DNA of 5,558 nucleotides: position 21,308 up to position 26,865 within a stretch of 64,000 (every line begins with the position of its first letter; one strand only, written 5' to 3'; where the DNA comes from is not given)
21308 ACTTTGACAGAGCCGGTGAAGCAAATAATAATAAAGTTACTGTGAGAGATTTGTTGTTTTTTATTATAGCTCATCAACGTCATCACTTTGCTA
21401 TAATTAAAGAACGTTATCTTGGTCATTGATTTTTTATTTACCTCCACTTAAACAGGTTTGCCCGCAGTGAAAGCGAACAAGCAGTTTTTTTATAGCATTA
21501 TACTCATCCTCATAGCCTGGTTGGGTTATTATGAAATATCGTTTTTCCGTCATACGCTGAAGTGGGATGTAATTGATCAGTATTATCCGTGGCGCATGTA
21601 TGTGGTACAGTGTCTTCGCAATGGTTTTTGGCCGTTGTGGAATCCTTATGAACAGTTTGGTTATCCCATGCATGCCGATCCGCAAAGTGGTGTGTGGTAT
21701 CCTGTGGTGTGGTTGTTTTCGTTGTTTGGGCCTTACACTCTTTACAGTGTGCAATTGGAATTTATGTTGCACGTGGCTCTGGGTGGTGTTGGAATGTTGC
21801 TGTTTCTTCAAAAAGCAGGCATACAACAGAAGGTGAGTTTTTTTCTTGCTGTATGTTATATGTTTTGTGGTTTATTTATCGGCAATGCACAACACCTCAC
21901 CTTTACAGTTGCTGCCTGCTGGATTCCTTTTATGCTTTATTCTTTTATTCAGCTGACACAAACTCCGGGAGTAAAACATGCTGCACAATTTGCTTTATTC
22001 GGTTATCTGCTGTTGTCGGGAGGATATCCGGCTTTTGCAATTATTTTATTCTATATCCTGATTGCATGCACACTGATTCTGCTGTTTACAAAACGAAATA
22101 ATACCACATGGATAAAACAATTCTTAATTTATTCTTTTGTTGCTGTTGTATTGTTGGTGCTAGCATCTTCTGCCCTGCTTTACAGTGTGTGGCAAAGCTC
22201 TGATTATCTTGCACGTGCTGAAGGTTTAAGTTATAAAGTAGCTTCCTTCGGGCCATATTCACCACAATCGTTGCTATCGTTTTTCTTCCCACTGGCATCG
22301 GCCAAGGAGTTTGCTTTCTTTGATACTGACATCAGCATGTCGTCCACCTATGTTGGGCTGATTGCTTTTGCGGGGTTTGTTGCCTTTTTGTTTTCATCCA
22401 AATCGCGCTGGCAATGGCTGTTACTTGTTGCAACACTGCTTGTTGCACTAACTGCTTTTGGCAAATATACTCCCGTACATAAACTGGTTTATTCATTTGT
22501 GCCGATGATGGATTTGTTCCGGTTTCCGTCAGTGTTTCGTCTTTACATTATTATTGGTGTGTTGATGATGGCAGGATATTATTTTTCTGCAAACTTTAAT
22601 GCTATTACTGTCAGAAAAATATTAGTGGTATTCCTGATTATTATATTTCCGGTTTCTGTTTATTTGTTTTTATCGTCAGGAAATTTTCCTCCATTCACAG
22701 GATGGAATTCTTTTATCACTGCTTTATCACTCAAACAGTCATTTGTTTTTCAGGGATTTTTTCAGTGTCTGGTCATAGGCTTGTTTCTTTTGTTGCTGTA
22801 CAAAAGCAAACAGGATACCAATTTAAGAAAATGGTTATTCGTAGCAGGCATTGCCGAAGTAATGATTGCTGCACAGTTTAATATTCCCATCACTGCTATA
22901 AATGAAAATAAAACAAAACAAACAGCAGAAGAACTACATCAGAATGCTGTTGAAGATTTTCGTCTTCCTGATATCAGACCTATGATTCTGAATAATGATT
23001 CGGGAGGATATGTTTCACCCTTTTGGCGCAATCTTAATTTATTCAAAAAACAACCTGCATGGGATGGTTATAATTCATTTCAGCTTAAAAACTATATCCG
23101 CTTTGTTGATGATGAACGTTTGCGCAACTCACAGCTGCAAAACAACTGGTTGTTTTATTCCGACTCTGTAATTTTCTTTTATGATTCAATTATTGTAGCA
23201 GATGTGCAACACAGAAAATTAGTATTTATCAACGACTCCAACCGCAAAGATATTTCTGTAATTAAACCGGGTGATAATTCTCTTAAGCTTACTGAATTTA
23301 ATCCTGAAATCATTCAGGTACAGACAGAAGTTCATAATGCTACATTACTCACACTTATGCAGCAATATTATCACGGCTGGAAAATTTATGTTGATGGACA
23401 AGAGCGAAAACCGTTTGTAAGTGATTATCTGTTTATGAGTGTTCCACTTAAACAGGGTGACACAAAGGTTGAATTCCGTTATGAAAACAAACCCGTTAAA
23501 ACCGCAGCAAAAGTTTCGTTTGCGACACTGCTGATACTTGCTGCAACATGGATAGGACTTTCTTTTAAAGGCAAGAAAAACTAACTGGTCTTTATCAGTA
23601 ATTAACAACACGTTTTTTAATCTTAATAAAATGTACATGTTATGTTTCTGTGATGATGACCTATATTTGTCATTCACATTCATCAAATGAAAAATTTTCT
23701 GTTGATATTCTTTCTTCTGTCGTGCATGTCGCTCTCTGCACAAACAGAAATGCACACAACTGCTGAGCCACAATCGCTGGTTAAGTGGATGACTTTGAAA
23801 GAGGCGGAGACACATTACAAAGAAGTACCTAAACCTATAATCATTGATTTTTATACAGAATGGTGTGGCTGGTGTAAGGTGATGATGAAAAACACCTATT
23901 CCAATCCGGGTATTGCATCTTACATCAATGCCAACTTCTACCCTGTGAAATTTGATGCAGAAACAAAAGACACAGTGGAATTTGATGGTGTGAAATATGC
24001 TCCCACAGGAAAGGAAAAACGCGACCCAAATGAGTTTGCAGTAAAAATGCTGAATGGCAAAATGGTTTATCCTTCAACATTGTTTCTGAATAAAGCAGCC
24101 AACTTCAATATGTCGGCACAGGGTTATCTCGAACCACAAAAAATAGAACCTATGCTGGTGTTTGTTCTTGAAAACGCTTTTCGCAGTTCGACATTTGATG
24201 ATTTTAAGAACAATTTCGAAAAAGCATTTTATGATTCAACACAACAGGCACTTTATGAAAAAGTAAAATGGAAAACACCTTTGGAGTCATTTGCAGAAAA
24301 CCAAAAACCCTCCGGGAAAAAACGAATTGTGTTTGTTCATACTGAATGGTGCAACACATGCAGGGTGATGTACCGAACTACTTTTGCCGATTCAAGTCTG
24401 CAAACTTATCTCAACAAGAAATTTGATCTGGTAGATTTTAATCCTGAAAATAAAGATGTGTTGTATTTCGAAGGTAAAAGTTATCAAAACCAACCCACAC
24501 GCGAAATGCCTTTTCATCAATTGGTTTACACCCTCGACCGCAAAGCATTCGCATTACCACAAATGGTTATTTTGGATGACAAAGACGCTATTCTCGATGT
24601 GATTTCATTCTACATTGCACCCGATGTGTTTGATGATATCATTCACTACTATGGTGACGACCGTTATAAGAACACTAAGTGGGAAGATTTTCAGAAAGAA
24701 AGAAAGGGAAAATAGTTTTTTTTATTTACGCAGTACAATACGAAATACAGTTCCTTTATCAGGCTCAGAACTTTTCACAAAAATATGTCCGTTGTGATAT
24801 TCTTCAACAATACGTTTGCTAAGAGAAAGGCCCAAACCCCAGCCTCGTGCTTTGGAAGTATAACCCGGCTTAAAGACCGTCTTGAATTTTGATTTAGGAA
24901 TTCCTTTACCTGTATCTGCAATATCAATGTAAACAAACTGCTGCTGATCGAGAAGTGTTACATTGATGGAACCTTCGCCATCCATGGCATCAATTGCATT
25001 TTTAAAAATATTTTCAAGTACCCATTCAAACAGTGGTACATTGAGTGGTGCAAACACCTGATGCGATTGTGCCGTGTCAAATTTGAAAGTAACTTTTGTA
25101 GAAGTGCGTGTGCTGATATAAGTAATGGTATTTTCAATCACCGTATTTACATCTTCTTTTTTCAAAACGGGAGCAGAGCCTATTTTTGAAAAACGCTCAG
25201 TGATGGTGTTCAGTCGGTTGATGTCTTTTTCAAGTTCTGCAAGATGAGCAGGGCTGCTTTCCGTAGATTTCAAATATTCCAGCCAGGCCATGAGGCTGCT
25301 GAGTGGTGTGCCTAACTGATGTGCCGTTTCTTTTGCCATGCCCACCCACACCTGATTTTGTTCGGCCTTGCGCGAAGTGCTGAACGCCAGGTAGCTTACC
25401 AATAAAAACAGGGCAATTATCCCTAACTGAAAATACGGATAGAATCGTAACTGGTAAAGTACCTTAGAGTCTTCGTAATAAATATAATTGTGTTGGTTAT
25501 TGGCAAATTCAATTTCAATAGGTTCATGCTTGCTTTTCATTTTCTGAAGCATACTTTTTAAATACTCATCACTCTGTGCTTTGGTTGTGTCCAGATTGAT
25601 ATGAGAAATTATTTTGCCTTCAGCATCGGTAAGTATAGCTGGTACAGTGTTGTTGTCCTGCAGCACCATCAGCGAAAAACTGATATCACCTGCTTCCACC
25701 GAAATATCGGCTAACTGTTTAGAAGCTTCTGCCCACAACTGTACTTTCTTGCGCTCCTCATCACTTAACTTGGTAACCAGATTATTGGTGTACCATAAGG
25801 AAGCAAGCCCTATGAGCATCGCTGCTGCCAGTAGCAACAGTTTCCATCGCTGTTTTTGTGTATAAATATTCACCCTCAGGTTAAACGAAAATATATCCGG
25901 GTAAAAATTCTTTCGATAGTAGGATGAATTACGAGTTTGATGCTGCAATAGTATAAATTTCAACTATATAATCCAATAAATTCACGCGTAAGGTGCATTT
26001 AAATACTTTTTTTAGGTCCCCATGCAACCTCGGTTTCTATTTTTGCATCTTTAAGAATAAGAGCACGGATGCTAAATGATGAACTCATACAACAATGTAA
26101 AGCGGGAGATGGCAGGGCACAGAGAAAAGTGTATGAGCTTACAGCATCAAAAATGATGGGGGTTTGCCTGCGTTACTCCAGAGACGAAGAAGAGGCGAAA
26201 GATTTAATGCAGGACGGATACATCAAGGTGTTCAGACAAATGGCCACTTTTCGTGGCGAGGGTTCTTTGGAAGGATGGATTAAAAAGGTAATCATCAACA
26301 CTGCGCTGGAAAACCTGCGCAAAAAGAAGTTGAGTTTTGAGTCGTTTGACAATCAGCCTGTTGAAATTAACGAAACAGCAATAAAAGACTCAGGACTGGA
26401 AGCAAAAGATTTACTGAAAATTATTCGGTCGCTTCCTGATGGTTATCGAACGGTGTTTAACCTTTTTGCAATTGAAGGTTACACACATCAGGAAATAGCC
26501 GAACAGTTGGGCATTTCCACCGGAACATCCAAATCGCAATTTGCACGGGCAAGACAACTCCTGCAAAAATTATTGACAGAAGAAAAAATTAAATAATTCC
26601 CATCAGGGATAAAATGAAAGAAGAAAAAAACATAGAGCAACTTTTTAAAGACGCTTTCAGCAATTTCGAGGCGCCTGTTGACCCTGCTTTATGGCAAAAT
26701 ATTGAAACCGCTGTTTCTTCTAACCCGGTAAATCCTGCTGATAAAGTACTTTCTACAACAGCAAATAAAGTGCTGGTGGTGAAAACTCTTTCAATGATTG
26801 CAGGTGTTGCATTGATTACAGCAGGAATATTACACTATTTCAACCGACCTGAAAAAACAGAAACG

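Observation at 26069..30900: ECF sigma / anti-sigma-like TM protein bearing a T9SS type-B sorting domain / giant Ig-repeat T9SS substrate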

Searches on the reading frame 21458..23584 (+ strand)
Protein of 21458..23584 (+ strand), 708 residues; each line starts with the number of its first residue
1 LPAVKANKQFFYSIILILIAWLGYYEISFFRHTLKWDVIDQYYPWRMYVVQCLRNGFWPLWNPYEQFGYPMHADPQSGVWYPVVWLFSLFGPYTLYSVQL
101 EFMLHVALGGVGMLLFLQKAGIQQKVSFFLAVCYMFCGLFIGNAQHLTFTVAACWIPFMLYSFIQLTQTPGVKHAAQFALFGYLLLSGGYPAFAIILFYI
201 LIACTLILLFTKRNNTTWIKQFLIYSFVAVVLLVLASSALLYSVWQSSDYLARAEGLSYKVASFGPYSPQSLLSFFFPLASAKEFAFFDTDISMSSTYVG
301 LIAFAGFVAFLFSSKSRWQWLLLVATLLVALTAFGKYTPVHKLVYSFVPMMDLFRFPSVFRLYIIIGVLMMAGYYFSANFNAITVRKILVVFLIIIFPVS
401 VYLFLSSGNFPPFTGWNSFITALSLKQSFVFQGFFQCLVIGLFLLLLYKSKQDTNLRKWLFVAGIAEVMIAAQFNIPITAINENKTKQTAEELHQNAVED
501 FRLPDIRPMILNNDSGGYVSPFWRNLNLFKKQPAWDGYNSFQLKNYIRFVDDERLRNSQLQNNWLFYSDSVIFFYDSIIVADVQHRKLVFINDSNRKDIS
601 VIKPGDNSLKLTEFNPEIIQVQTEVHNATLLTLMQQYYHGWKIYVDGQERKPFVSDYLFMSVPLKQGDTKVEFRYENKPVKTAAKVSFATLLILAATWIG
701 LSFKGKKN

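Call 3: search_protein_families(library=pfam, proteins=[window:21458-23584:+], max_evalue=0.01)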
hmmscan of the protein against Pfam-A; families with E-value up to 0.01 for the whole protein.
window:21458-23584:+ (708 aa): 1 family
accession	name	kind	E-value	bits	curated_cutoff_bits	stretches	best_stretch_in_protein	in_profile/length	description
PF09586.16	YfhO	-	1.4e-14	53.9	28.5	2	607-678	754-826/835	Bacterial membrane protein YfhO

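Call 4: search_protein_families(library=ncbifam, proteins=[window:21458-23584:+], max_evalue=0.01)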
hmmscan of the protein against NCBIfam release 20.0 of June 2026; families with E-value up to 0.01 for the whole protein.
window:21458-23584:+ (708 aa): 1 family
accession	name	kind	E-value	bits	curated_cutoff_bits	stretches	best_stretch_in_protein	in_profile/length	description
NF047589.1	GlcsyltransPgfM1Strep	equivalog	3.8e-05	21.9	1400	1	606-698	858-951/955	glycosyltransferase PgfM1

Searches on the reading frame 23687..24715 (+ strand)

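Call 3: search_protein_families(library=pfam, proteins=[window:23687-24715:+], max_evalue=0.01)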
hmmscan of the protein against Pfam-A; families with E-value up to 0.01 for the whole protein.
window:23687-24715:+ (342 aa): 4 families
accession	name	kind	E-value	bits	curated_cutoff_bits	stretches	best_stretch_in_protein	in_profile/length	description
PF13098.12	Thioredoxin_2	-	1.6e-18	67.4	27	2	49-157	6-104/104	Thioredoxin-like domain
PF13899.12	Thioredoxin_7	-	1.8e-17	63.7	27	2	34-105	2-75/83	Thioredoxin-like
PF03190.21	Thioredox_DsbH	-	2.1e-17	64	27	2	29-97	17-86/163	Protein of unknown function, DUF255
PF00085.26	Thioredoxin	-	2.2e-08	34.4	23.5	1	45-107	12-75/103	Thioredoxin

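Call 4: search_protein_families(library=ncbifam, proteins=[window:23687-24715:+], max_evalue=0.01)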
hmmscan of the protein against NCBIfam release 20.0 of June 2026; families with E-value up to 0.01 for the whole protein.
window:23687-24715:+ (342 aa): 9 families
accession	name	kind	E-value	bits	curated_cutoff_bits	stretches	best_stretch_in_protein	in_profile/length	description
NF001419.0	PRK00293.1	subfamily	1.2e-12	47.2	330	2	19-81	448-510/574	protein-disulfide reductase DsbD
NF045694.1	seleno_TsoB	exception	1.3e-12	46.7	805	1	30-96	455-522/572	rhodanese/DsbD fusion-like selenoprotein TsoB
NF043050.1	DisulfRedDsbH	equivalog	3e-10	40.4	190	1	9-93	16-105/166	disulfide reductase DsbH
TIGR01068.1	thioredoxin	equivalog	1.2e-08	35.1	96.8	1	38-67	4-33/101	thioredoxin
NF041202.1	StoA_CxxC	exception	0.00021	21.2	210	0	8-65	12-69/163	endospore biogenesis thiol-disulfide oxidoreductase StoA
TIGR01126.1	pdi_dom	equivalog_domain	0.00046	20.4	107.2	1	46-73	12-38/105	protein disulfide-isomerase domain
NF006898.0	PRK09381.1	equivalog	0.0011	19.4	138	0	49-66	22-39/109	thioredoxin TrxA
NF008229.0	PRK10996.1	equivalog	0.0011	18.6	125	0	47-93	51-94/141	thioredoxin TrxC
TIGR00385.1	dsbE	subfamily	0.0024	17.5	123.15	0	194-227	47-80/173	DsbE family thiol:disulfide interchange protein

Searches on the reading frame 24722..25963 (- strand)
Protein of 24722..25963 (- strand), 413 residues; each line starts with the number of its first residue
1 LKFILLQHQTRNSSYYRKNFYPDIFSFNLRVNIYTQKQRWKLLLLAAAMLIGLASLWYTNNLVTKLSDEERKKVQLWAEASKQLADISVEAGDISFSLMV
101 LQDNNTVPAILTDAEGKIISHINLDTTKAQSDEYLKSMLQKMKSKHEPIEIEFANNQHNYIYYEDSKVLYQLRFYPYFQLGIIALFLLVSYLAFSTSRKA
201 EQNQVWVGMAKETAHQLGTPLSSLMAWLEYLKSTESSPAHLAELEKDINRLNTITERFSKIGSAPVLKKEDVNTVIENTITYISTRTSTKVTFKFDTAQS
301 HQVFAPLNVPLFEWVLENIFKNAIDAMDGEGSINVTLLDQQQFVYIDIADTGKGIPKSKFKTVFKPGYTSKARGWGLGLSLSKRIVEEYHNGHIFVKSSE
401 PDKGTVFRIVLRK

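Call 3: search_protein_families(library=pfam, proteins=[window:24722-25963:-], max_evalue=0.01)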
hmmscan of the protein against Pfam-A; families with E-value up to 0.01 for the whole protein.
window:24722-25963:- (413 aa): 4 families
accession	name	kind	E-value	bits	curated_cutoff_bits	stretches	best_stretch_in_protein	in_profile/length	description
PF02518.31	HATPase_c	-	1.9e-20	73.8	26.4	1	314-412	8-108/111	Histidine kinase-, DNA gyrase B-, and HSP90-like ATPase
PF00512.31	HisKA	-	1.4e-05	25.5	26.9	1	211-261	7-63/66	His Kinase A (phospho-acceptor) domain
PF14501.12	HATPase_c_5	-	0.00016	22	22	1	315-394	9-86/102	GHKL domain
PF13589.12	HATPase_c_3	-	0.0012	19.3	25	1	313-372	4-62/137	Histidine kinase-, DNA gyrase B-, and HSP90-like ATPase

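Call 4: search_protein_families(library=ncbifam, proteins=[window:24722-25963:-], max_evalue=0.01)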
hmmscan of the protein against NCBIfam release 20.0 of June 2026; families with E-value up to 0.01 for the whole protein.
window:24722-25963:- (413 aa): 71 families (the best 25 are shown)
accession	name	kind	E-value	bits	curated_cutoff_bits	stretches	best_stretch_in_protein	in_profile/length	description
NF008468.0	PRK11360.1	equivalog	5.8e-37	127.3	646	1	213-412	403-607/616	two-component system sensor histidine kinase AtoS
NF007688.0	PRK10364.1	equivalog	4e-28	98.4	479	1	209-411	243-449/460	two-component system sensor histidine kinase ZraS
NF053867.1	SprKinKinDBac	equivalog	3e-25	88.6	775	1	184-411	257-495/500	sporulation kinase KinD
NF046044.1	PnpS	equivalog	3.6e-22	78.9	400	1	99-411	76-389/390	two-component system histidine kinase PnpS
NF047874.1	MASE3_PAS_HK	subfamily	5.3e-21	75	560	1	265-411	473-623/655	MASE3 domain-containing sensor histidine kinase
NF047497.1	HK_LIC_12097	equivalog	2e-19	69.6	500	1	150-411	88-364/367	LIC_12097 family sensor histidine kinase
NF033092.0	HK_WalK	equivalog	4.9e-19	68.3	725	1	212-411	378-592/594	cell wall metabolism sensor histidine kinase WalK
NF010411.0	PRK13837.1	equivalog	1.1e-18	66.6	647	1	239-411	487-673/828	two-component system VirA-like sensor kinase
TIGR02916.1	PEP_his_kin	equivalog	3.1e-18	65.7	300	1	243-411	516-678/679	XrtA/PEP-CTERM system histidine kinase PrsK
NF006800.0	PRK09303.1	equivalog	5.5e-18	65.1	342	1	311-410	272-374/383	histidine kinase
TIGR02966.1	phoR_proteo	equivalog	1e-17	64.2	334.2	1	213-410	121-332/333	phosphate regulon sensor histidine kinase PhoR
NF007004.0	PRK09467.1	equivalog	1.8e-16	60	415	1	214-411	240-434/440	two-component system sensor histidine kinase EnvZ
NF041735.1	hist_kin_RppB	equivalog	2.2e-16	59.7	400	1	211-411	221-437/438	two-component system sensor histidine kinase RppB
NF008298.1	PRK11086.1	subfamily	2.6e-16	59.1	520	1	315-410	427-522/529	DcuS/MalK family sensor histidine kinase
NF033091.0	HK_VanS_ACDEFG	equivalog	1.1e-15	57.5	400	1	213-411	81-292/293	vancomycin resistance histidine kinase VanS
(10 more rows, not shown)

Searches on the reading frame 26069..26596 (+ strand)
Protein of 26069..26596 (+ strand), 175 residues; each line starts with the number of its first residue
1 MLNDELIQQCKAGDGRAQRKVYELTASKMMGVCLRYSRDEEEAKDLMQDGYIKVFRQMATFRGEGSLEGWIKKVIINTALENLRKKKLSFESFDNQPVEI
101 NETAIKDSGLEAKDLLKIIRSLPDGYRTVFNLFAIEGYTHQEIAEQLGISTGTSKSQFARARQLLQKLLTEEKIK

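Call 3: search_protein_families(library=pfam, proteins=[window:26069-26596:+], max_evalue=0.01)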
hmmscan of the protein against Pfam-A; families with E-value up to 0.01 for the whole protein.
window:26069-26596:+ (175 aa): 6 families
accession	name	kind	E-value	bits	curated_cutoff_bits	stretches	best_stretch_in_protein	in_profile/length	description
PF08281.18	Sigma70_r4_2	-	5.3e-16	58.4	25.7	1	114-165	3-54/54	Sigma-70, region 4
PF04542.20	Sigma70_r2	-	6.2e-14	52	24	1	25-87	5-69/71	Sigma-70 region 2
PF04545.22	Sigma70_r4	-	6.4e-08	32.4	24.1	1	119-166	2-49/50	Sigma-70, region 4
PF07638.17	Sigma70_ECF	-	1.5e-07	31.9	21.1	1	5-167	6-181/185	ECF sigma factor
PF13412.12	HTH_24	-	0.0036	17.3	21.9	0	138-154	18-34/48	Winged helix-turn-helix DNA-binding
PF13384.12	HTH_23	-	0.0095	16.2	24.6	0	132-153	13-33/50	Homeodomain-like domain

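Call 4: search_protein_families(library=ncbifam, proteins=[window:26069-26596:+], max_evalue=0.01)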
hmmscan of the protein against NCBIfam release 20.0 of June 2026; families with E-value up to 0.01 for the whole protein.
window:26069-26596:+ (175 aa): 97 families (the best 25 are shown)
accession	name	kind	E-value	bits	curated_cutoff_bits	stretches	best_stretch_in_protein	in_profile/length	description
NF008888.0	PRK11922.1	equivalog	6.6e-29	101.2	204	1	4-171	18-198/231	RNA polymerase sigma factor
TIGR02937.1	sigma70-ECF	superfamily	2.5e-26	92.3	42.9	1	17-169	2-165/165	sigma-70 family RNA polymerase sigma factor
NF007225.0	PRK09643.1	equivalog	2.6e-26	92.6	190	1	4-171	15-184/204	RNA polymerase sigma factor SigM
TIGR02983.1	SigE-fam_strep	subfamily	4e-25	88.6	141.55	1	19-172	9-161/162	SigE family RNA polymerase sigma factor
NF007216.0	PRK09638.1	equivalog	2.9e-23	82.6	194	1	3-172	5-177/180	RNA polymerase sigma factor SigY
TIGR02985.1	Sig70_bacteroi1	subfamily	3.4e-23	82.6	126.4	1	19-168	4-161/162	RNA polymerase sigma-70 factor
NF058625.1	sigma_PG0214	equivalog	2.4e-22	79.4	130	1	27-172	15-164/170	GFO_1088 family ECF-type sigma factor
NF004113.0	PRK05602.1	equivalog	6.9e-21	74.8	208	1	4-174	33-206/211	RNA polymerase sigma factor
TIGR02959.1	SigZ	equivalog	7e-21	74.8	168.65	1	38-170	17-149/170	RNA polymerase sigma factor SigZ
NF007223.0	PRK09641.1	equivalog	1.1e-20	74.3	209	1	2-170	4-185/187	RNA polymerase sigma factor SigW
NF007229.0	PRK09647.1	equivalog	5.3e-20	71.7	265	1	26-172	54-205/220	RNA polymerase sigma factor SigE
TIGR02954.1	Sig70_famx3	hypoth_equivalog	5.7e-20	71.7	188.5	1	3-171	3-169/170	RNA polymerase sigma-70 factor, TIGR02954 family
NF007215.0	PRK09637.1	equivalog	6.4e-20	71.9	212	1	38-170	23-155/181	RNA polymerase sigma factor SigZ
NF009189.0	PRK12537.1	equivalog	7.3e-20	71.2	261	1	6-166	13-178/182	RNA polymerase sigma factor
NF009171.0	PRK12518.1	equivalog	1.4e-19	70.7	208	1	3-174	14-189/191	RNA polymerase sigma factor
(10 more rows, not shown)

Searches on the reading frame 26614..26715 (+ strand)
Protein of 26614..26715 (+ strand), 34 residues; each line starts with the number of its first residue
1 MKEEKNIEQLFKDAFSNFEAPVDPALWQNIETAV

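Call 76: find_related_loci(query=A5, collection=metagenome_contigs, flank=8000)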
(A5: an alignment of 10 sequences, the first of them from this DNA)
Query A5 (34 aa) in metagenome_contigs; peptide patterns used: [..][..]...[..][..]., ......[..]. (x = any residue, [..] = any of these).
600 stretches matched a pattern (row limit reached: there are more); 3 encode a relative of the query (tblastn E <= 1e-3); 3 distinct loci.
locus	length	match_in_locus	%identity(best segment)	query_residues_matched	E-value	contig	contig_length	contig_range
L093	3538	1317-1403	69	3-31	2e-12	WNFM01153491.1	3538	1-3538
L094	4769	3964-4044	63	4-30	8e-10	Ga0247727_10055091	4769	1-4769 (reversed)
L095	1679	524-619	50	3-34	7e-9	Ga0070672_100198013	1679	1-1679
